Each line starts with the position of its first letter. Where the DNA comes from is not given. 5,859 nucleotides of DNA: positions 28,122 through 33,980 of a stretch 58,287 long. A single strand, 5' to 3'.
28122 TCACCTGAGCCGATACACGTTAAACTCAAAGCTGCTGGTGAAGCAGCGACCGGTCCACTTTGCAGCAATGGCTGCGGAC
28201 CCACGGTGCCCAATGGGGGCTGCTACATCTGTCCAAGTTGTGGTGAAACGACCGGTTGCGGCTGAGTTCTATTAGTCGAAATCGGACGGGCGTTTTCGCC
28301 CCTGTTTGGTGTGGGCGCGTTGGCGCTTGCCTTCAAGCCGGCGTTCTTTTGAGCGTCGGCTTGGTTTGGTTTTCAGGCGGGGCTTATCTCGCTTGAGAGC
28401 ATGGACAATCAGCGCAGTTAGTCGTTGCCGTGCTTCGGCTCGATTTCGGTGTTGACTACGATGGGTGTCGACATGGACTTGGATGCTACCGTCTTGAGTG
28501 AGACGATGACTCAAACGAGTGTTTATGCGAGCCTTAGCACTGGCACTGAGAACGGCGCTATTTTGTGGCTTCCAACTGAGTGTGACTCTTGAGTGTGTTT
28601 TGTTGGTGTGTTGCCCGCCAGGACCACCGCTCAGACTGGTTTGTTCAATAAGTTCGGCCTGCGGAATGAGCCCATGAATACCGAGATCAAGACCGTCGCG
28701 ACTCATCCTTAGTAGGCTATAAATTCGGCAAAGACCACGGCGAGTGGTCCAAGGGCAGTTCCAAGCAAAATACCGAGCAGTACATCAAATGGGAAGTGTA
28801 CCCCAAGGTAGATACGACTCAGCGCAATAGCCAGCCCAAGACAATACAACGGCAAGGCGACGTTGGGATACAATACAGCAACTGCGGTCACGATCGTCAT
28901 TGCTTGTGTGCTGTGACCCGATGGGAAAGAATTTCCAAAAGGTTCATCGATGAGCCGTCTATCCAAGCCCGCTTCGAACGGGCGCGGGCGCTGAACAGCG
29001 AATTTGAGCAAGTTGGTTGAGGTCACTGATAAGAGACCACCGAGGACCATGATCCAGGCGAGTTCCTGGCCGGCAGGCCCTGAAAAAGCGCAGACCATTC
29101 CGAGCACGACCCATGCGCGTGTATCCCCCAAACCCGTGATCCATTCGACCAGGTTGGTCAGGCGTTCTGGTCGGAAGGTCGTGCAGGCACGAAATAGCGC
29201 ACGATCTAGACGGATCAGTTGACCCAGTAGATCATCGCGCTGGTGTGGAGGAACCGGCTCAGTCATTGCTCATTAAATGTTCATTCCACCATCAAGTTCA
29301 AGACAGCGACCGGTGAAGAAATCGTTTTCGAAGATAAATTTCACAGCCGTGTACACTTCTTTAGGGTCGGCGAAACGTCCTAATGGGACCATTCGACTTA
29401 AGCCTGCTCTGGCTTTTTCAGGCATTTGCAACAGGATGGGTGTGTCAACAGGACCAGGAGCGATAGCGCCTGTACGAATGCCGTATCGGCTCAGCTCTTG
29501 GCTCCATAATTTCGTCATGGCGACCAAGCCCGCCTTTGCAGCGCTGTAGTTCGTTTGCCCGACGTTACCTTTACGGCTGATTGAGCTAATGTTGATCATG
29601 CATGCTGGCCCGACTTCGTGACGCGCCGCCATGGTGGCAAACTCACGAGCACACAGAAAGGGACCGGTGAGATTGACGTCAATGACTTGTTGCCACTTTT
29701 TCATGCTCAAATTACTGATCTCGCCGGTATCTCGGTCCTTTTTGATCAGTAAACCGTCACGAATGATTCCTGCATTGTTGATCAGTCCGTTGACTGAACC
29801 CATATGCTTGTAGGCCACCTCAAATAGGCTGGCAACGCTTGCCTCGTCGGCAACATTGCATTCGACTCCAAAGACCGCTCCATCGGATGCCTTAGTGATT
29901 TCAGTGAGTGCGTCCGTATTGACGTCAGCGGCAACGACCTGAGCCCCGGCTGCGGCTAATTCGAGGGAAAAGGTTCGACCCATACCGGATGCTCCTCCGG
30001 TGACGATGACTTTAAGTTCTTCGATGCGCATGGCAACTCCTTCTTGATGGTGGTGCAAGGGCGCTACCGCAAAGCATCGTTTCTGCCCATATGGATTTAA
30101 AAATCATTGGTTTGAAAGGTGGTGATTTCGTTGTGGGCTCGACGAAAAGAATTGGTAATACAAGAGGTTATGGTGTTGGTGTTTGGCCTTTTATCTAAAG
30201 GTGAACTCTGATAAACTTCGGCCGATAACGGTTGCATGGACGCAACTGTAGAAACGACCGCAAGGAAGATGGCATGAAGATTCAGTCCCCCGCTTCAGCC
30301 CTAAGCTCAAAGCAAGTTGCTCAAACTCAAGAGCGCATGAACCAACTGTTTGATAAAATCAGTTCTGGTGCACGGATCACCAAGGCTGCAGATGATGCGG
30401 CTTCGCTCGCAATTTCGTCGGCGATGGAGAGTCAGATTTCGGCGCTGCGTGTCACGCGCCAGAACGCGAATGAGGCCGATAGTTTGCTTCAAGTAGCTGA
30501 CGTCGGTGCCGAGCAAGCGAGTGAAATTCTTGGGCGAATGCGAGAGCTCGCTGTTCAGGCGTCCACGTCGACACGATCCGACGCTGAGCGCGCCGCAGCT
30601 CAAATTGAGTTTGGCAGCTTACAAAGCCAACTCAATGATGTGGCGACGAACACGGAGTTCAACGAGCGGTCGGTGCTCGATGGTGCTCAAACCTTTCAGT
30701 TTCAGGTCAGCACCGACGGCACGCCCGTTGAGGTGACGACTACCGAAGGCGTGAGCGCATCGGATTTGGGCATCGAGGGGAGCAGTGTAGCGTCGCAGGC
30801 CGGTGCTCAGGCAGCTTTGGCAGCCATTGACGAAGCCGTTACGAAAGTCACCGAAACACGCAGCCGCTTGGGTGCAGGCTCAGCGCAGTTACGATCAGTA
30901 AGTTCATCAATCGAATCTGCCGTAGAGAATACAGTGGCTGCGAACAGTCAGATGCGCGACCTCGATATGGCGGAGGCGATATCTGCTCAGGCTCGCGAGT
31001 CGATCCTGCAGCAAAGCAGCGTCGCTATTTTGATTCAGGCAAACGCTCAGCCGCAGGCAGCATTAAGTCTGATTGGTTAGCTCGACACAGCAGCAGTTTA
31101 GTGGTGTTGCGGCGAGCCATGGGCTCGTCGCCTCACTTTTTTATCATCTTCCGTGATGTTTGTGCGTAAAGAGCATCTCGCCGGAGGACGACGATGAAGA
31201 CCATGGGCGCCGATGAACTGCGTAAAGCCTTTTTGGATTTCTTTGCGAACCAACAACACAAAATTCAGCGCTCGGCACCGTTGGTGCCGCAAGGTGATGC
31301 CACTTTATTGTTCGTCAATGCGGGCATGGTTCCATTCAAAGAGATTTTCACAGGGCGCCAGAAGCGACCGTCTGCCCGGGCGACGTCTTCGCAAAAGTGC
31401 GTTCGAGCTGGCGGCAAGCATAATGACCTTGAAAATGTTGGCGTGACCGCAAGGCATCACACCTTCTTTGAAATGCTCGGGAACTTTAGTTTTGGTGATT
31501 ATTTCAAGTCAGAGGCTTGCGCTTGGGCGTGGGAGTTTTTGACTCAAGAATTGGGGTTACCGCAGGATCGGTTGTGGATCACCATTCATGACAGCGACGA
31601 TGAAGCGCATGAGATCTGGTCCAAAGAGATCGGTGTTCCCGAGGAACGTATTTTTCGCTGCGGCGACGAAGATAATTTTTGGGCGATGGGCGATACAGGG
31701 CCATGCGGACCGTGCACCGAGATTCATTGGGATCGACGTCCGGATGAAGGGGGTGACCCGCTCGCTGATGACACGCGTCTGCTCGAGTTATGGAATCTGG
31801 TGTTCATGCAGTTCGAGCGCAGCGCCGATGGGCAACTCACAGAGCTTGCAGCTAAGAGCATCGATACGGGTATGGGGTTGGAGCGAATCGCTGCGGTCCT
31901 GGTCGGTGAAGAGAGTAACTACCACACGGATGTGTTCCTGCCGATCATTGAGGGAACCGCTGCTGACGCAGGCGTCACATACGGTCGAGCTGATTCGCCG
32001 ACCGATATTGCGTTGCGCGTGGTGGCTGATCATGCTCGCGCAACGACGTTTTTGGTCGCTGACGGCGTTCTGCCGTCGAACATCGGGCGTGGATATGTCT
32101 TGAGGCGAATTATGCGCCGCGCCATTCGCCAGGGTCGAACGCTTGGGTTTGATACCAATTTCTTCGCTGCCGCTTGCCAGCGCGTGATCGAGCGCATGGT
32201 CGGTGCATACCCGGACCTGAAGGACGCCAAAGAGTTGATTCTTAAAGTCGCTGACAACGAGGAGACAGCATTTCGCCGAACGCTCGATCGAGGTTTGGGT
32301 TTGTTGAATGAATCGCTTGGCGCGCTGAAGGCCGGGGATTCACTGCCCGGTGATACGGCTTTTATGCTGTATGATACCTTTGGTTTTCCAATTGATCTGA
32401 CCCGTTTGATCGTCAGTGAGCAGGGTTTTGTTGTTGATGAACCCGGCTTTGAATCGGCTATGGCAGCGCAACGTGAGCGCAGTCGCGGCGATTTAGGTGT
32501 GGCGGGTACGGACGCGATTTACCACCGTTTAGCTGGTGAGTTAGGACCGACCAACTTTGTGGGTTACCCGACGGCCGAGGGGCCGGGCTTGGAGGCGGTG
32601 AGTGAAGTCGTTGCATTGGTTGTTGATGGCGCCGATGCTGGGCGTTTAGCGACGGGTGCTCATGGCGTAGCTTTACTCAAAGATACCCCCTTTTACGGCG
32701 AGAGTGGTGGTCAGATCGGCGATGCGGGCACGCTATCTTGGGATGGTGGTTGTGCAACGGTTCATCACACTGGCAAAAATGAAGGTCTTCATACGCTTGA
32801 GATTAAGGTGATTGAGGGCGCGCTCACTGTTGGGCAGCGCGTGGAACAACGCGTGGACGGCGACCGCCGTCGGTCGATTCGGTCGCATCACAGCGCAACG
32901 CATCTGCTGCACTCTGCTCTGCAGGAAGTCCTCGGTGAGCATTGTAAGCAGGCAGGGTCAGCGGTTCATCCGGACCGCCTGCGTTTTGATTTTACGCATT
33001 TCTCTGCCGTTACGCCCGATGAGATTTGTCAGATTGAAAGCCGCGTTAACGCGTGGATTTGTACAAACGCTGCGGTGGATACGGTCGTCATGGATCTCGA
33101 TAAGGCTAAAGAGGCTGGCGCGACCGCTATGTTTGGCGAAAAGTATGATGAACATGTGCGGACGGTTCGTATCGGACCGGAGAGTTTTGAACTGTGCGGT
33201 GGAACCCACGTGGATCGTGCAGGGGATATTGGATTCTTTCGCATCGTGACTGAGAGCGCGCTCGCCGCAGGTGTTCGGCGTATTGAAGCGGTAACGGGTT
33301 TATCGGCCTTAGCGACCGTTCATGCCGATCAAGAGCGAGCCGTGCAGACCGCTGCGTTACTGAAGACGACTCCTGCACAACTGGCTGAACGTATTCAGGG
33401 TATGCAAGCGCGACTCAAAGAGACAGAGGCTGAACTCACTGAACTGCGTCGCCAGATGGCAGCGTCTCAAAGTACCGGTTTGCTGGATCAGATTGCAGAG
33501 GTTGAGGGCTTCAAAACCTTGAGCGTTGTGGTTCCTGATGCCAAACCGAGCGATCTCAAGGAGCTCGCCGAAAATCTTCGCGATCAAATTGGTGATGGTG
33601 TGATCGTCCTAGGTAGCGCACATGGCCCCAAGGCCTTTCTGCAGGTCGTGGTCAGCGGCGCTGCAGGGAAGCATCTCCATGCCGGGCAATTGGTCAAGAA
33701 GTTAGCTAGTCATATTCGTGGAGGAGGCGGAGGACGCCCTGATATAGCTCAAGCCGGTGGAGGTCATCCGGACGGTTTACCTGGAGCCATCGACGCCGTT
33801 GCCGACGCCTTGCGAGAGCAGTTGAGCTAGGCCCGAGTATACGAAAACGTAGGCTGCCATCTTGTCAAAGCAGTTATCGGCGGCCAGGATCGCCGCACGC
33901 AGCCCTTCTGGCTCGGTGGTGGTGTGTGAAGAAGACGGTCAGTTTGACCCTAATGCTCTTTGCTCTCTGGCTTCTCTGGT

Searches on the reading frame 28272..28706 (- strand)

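Call 6: search_protein_families(library=pfam, proteins=[window:28272-28706:-])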
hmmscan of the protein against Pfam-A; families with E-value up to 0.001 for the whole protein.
window:28272-28706:- (144 aa): 1 family
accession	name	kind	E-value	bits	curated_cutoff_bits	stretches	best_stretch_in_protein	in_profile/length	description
PF00472.26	RF-1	-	1.1e-18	67.6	35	1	14-137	7-109/116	RF-1 domain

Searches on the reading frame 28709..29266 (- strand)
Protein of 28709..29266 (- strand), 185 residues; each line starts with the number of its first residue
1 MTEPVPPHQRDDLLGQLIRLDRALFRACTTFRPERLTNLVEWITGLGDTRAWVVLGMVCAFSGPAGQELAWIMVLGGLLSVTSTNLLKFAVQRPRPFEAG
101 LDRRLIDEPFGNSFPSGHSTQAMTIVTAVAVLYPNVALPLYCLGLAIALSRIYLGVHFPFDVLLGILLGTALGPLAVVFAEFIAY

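Call 6: search_protein_families(library=pfam, proteins=[window:28709-29266:-])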
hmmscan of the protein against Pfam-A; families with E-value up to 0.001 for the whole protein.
window:28709-29266:- (185 aa): 2 families
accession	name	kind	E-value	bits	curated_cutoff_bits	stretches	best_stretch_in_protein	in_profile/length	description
PF01569.27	PAP2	-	2.2e-23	82.9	27.2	1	70-179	2-124/130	PAP2 superfamily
PF14378.12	PAP2_3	-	0.00048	20.4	27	1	112-171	125-186/190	PAP2 superfamily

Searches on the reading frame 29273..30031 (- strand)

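Call 6: search_protein_families(library=pfam, proteins=[window:29273-30031:-])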
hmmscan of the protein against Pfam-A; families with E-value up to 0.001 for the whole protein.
window:29273-30031:- (252 aa): 3 families
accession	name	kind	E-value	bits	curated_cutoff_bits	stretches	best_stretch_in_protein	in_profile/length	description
PF13561.12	adh_short_C2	-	5.9e-48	163.9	27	1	14-251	3-236/236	Enoyl-(Acyl carrier protein) reductase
PF00106.31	adh_short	-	1.3e-43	149.2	26.6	1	8-202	3-189/195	short chain dehydrogenase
PF08659.16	KR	-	2.8e-11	44.1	22.6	1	8-178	3-165/180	KR domain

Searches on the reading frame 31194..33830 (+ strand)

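Call 6: search_protein_families(library=pfam, proteins=[window:31194-33830:+])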
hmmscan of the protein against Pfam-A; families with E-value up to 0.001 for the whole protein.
window:31194-33830:+ (878 aa): 3 families
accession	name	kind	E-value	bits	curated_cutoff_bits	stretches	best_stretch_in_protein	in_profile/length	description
PF01411.24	tRNA-synt_2c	-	1.3e-202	674.7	30.3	1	8-557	1-551/552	tRNA synthetases class II (A)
PF07973.19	tRNA_SAD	-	3.2e-14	53.1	24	1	655-698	1-44/44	Threonyl and Alanyl tRNA synthetase second additional domain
PF02272.25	DHHA1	-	3.5e-14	53.5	25.9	1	779-874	8-101/102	DHHA1 domain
